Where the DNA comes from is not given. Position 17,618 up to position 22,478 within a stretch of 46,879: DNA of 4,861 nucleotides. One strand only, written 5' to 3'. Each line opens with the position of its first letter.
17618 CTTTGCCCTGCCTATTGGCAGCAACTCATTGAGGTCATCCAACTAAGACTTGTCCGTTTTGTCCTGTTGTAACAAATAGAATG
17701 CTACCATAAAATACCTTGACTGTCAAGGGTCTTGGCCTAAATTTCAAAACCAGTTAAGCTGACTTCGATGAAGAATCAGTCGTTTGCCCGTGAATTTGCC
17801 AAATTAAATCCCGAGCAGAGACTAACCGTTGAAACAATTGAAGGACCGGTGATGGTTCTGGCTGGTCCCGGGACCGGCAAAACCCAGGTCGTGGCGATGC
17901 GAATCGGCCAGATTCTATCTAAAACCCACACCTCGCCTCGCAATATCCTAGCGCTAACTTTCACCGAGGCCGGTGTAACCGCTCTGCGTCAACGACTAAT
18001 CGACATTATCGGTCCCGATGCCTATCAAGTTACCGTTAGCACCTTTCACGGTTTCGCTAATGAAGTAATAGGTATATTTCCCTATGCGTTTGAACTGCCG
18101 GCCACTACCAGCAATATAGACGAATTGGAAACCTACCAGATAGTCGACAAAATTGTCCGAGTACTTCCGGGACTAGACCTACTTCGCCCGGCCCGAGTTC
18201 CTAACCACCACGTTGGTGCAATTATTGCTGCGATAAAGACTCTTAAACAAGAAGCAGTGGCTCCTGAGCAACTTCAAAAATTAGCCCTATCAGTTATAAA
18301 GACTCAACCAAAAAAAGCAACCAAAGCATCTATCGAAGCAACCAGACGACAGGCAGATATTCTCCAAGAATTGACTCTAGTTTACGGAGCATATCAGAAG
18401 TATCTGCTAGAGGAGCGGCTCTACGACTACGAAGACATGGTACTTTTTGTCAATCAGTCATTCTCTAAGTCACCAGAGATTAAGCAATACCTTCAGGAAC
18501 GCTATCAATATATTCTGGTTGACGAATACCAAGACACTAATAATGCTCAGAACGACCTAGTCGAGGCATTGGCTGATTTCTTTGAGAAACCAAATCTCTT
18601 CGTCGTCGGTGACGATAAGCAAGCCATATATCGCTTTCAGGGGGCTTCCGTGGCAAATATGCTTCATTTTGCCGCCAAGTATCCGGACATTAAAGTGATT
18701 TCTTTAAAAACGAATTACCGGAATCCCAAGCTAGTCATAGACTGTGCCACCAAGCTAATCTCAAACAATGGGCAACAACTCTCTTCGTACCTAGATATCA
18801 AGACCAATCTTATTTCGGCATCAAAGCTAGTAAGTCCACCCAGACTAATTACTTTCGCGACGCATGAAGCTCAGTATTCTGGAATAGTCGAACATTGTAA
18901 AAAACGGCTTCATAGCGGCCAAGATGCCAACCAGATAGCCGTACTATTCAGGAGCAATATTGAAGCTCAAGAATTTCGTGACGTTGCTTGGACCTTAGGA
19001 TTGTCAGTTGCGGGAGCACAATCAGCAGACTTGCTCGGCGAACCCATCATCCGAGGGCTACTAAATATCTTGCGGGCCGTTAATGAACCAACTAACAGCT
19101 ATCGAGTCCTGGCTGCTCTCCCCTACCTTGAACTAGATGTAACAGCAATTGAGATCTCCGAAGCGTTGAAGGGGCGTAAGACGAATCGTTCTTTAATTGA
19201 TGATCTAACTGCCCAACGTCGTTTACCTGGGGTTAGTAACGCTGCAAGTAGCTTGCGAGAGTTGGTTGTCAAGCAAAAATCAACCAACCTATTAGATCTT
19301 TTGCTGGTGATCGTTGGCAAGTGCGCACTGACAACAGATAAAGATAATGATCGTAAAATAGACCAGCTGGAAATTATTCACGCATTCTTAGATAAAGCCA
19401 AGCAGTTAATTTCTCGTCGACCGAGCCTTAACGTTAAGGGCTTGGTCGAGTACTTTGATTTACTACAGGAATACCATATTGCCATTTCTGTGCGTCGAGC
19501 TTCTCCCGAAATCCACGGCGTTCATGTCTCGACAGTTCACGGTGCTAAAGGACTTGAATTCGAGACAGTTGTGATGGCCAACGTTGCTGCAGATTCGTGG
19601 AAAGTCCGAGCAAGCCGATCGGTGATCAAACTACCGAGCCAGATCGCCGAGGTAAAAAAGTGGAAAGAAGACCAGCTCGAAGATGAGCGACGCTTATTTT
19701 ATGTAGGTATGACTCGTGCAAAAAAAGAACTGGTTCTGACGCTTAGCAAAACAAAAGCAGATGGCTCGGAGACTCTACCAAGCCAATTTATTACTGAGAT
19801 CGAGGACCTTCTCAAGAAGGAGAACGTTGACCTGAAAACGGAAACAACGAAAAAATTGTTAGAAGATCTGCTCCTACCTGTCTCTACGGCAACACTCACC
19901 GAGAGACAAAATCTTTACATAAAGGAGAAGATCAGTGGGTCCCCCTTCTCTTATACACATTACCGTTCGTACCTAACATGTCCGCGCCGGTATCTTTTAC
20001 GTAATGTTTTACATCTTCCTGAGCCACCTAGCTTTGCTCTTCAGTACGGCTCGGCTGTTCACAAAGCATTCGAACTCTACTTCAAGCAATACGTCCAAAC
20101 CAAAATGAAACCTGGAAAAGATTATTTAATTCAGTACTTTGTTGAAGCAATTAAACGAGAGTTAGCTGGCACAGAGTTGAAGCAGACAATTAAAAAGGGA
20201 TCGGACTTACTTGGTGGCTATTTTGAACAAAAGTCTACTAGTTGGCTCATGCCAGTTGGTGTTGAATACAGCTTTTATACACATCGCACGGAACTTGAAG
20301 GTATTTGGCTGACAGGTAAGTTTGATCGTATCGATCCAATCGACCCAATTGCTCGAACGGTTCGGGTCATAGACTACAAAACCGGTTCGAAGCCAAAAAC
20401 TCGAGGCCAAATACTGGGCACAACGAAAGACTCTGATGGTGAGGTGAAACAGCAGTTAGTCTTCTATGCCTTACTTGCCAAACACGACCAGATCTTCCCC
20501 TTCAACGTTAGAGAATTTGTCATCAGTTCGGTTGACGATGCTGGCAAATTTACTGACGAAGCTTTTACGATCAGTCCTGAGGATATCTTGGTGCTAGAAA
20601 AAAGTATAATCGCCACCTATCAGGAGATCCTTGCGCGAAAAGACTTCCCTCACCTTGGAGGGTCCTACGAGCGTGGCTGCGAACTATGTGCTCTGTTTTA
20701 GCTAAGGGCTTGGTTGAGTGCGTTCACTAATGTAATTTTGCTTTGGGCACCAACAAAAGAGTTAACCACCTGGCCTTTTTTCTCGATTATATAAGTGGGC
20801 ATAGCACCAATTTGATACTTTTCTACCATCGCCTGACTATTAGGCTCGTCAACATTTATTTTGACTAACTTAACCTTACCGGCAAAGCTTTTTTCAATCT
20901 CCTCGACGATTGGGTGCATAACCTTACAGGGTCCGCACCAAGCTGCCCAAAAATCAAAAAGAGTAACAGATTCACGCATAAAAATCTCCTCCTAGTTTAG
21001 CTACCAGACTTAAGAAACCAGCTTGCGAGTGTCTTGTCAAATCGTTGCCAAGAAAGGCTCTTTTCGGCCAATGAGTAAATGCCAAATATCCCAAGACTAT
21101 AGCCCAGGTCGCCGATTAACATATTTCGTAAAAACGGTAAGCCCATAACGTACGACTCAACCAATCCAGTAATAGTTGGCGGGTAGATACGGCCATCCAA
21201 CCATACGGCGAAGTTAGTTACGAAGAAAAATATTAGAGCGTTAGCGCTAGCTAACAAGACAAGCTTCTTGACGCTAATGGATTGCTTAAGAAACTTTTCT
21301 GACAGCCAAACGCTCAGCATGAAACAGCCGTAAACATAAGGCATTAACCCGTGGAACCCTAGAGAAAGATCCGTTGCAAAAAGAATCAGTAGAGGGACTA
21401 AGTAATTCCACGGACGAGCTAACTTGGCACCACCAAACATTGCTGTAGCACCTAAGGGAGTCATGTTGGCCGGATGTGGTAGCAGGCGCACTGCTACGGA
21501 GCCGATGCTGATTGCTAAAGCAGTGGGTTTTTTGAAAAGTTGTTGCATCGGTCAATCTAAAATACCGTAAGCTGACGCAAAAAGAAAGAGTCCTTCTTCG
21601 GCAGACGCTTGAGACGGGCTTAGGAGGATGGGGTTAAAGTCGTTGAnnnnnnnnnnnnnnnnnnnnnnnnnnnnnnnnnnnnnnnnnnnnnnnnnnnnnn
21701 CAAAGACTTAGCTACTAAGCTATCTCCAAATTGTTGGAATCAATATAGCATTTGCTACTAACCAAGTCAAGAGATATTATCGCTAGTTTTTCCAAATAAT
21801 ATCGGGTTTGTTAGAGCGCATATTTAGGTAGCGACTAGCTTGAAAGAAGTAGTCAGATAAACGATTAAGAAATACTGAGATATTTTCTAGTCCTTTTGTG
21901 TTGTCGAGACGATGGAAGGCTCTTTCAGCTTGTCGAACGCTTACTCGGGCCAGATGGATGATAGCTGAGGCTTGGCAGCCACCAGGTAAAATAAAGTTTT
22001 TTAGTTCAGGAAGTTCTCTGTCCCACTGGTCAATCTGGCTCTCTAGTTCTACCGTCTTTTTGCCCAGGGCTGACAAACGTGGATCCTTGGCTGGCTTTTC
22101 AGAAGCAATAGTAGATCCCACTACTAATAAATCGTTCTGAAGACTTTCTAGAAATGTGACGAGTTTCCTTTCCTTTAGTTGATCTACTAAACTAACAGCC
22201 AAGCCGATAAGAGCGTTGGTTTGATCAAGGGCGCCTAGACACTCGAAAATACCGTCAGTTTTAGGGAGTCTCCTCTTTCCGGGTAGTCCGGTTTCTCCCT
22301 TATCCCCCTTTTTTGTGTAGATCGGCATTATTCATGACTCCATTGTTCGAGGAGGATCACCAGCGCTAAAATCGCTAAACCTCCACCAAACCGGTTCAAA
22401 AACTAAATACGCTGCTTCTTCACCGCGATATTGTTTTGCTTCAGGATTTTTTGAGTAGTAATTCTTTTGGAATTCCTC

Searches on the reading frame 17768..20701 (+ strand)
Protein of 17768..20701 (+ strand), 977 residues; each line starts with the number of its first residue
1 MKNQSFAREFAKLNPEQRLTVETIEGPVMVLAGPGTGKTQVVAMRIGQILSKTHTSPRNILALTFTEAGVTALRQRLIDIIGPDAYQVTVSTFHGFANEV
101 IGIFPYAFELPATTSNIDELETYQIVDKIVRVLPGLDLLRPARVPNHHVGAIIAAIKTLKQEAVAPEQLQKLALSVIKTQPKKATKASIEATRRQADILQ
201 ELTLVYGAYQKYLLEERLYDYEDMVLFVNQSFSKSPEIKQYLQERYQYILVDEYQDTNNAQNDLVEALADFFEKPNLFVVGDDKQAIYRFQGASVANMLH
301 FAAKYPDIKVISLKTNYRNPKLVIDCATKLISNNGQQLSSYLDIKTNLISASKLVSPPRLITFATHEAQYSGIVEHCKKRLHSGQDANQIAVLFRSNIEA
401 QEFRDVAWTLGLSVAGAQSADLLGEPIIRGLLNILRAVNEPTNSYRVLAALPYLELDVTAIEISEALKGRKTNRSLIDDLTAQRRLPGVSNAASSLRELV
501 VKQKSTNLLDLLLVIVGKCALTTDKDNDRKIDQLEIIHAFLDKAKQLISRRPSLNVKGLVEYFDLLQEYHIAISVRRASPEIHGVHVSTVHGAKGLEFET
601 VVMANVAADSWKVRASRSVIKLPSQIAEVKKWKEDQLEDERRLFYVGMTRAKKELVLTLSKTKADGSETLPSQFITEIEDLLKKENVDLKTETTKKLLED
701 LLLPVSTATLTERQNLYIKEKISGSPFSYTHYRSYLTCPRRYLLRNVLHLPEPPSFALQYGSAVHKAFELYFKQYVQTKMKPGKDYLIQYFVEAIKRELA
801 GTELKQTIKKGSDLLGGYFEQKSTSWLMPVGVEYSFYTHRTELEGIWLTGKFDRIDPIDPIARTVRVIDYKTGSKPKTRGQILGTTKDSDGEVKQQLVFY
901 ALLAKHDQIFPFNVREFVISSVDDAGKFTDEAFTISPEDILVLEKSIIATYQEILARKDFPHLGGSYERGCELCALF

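Call 50: search_protein_families(library=pfam, proteins=[window:17768-20701:+], max_evalue=0.001)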
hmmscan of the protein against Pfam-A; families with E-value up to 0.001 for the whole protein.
window:17768-20701:+ (977 aa): 8 families
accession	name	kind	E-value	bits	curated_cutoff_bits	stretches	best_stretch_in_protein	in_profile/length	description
PF00580.27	UvrD-helicase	-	1e-62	212.8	23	1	13-306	1-271/271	UvrD/REP helicase N-terminal domain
PF13361.12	UvrD_C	-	3.2e-33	116.1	25.6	1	311-661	1-349/350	UvrD-like helicase C-terminal domain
PF12705.13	PDDEXK_1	-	9.3e-28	98.2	22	1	727-975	2-241/247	PD-(D/E)XK nuclease superfamily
PF13245.12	AAA_19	-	3.6e-17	63.2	25.1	1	25-290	11-133/134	AAA domain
PF13538.12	UvrD_C_2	-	1.2e-12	47.9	27.4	2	627-657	21-51/52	UvrD-like helicase C-terminal domain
PF01443.25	Viral_helicase1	-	3.9e-09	37.1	21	0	243-339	56-148/228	Viral superfamily 1 RNA helicase core domain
PF13087.12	AAA_12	-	5.2e-05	23.3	27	1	541-657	96-190/195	AAA domain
PF13086.12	AAA_11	-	0.00096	19.4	27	0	21-210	19-186/257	AAA domain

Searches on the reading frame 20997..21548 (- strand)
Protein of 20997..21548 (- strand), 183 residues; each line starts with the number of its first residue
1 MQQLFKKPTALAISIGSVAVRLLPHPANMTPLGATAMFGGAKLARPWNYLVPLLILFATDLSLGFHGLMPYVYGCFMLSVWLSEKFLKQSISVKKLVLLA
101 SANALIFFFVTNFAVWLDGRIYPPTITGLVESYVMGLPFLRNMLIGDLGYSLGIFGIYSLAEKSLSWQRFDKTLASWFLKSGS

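Call 50: search_protein_families(library=pfam, proteins=[window:20997-21548:-], max_evalue=0.001)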
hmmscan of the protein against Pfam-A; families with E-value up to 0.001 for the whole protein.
window:20997-21548:- (183 aa): 1 family
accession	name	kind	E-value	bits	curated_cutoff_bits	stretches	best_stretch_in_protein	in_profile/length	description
PF20221.3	DUF6580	-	5e-46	157.3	27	1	10-164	10-158/162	Family of unknown function (DUF6580)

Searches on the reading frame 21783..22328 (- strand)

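Call 50: search_protein_families(library=pfam, proteins=[window:21783-22328:-], max_evalue=0.001)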
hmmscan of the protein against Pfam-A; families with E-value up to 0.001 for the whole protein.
window:21783-22328:- (181 aa): 1 family
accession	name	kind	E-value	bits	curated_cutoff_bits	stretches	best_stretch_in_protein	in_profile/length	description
PF01923.23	Cob_adeno_trans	-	5.5e-48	163.7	24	1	3-168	1-171/171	Cobalamin adenosyltransferase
